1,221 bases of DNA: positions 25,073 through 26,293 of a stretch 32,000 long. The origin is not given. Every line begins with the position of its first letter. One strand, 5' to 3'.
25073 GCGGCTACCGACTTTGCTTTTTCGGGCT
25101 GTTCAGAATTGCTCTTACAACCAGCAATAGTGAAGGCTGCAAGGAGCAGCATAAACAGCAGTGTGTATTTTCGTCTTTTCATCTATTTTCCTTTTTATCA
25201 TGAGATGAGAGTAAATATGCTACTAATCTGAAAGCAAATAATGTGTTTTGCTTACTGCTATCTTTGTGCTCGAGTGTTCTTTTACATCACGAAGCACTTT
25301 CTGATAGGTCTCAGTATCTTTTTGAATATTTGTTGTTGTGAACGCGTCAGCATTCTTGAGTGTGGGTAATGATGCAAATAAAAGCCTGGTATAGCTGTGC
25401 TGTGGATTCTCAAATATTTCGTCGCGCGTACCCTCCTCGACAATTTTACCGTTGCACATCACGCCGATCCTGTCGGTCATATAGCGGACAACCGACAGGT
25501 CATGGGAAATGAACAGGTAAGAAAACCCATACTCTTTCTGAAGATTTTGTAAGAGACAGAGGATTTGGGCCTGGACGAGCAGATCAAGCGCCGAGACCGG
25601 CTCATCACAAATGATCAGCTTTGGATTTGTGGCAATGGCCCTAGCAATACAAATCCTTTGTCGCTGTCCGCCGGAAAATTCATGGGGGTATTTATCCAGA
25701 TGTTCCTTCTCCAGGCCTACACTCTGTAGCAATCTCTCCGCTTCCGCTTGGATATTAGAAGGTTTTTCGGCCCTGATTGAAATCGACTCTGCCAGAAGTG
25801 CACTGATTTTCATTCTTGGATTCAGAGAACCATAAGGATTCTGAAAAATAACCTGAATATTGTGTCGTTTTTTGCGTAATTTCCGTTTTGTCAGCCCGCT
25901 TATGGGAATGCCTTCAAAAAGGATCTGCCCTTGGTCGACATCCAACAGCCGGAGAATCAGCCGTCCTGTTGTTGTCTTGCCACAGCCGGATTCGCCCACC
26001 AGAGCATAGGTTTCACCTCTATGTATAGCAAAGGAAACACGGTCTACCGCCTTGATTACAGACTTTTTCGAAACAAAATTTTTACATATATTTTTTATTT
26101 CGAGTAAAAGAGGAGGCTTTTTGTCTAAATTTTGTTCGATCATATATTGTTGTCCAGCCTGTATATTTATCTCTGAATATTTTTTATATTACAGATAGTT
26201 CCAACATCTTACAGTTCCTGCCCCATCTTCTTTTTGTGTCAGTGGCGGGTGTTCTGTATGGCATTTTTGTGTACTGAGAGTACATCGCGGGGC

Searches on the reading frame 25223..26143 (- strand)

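Call 7: search_protein_families(library=pfam, proteins=[window:25223-26143:-], max_evalue=0.01)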
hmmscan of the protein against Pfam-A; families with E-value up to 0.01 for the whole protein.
window:25223-26143:- (306 aa): 5 families
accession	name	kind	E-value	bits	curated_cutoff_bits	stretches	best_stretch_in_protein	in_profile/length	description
PF00005.33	ABC_tran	-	1.6e-34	119.9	25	1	34-183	2-136/137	ABC transporter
PF08352.17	oligo_HPY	-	3.3e-08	34.2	27.1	1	235-277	1-42/65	Oligopeptide/dipeptide transporter, C-terminal region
PF13401.12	AAA_22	-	2.8e-05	24.9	27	1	46-182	8-93/130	AAA domain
PF02463.25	SMC_N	-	0.00086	19.2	40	1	45-230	26-213/220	RecF/RecN/SMC N terminal domain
PF13304.12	AAA_21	-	0.0012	19.4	27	0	46-79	2-37/304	AAA domain, putative AbiEii toxin, Type IV TA system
